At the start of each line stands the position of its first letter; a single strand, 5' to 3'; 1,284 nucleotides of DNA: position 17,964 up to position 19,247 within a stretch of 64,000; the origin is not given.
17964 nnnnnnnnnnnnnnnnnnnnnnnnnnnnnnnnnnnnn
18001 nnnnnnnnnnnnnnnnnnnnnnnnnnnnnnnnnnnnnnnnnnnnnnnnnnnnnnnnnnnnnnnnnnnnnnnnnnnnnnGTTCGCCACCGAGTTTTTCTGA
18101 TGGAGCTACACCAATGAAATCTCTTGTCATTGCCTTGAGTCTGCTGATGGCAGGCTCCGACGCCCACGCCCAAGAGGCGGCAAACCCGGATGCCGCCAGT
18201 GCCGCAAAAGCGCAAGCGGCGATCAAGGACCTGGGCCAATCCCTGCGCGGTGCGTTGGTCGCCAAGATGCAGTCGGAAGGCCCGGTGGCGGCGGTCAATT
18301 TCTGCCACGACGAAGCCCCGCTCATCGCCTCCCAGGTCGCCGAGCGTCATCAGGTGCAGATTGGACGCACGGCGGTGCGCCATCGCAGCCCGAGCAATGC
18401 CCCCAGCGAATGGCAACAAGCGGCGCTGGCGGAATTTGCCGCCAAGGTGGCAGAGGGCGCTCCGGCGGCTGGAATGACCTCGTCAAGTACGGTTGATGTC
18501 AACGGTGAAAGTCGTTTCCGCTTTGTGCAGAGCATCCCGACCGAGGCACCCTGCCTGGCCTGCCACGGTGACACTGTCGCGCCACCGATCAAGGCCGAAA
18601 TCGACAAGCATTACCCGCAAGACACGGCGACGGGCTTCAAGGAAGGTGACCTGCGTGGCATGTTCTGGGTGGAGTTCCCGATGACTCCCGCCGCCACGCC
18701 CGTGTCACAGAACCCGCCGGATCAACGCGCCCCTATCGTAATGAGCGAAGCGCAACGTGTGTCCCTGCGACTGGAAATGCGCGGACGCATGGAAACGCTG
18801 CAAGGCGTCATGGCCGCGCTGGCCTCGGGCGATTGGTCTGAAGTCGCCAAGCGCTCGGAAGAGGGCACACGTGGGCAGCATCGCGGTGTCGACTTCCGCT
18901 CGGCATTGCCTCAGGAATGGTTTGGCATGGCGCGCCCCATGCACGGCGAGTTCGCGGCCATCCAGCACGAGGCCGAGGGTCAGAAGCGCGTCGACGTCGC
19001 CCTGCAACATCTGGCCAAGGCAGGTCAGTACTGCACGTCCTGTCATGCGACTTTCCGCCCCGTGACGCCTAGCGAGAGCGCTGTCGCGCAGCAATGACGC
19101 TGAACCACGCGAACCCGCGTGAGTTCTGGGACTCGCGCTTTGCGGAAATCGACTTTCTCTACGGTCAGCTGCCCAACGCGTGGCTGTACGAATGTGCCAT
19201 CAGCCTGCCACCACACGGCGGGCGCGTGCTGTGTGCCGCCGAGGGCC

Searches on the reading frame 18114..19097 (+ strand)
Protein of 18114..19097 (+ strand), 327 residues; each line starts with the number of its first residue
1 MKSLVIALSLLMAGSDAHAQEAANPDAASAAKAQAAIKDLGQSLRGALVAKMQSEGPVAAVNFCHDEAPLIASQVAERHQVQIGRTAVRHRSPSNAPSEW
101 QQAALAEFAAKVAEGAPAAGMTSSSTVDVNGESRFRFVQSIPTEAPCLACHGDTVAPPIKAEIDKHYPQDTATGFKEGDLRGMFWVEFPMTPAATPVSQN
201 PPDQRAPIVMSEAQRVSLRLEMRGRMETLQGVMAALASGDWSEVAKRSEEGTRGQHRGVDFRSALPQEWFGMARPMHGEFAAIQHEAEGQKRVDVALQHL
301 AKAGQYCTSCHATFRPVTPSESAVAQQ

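Call 4: search_protein_families(library=pfam, proteins=[window:18114-19097:+], max_evalue=0.01)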
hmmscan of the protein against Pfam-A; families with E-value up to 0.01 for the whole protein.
window:18114-19097:+ (327 aa): 2 families
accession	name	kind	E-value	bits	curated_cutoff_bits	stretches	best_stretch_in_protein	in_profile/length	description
PF11845.13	Tll0287-like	-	1.8e-22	80.8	24.1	1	27-189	12-144/144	Tll0287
PF14522.11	Cytochrome_C7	-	0.0067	16.7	24.8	0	298-316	7-25/67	Cytochrome c7 and related cytochrome c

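Call 5: search_protein_families(library=ncbifam, proteins=[window:18114-19097:+], max_evalue=0.001)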
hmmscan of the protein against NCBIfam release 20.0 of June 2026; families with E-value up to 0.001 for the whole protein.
window:18114-19097:+ (327 aa): 0 families
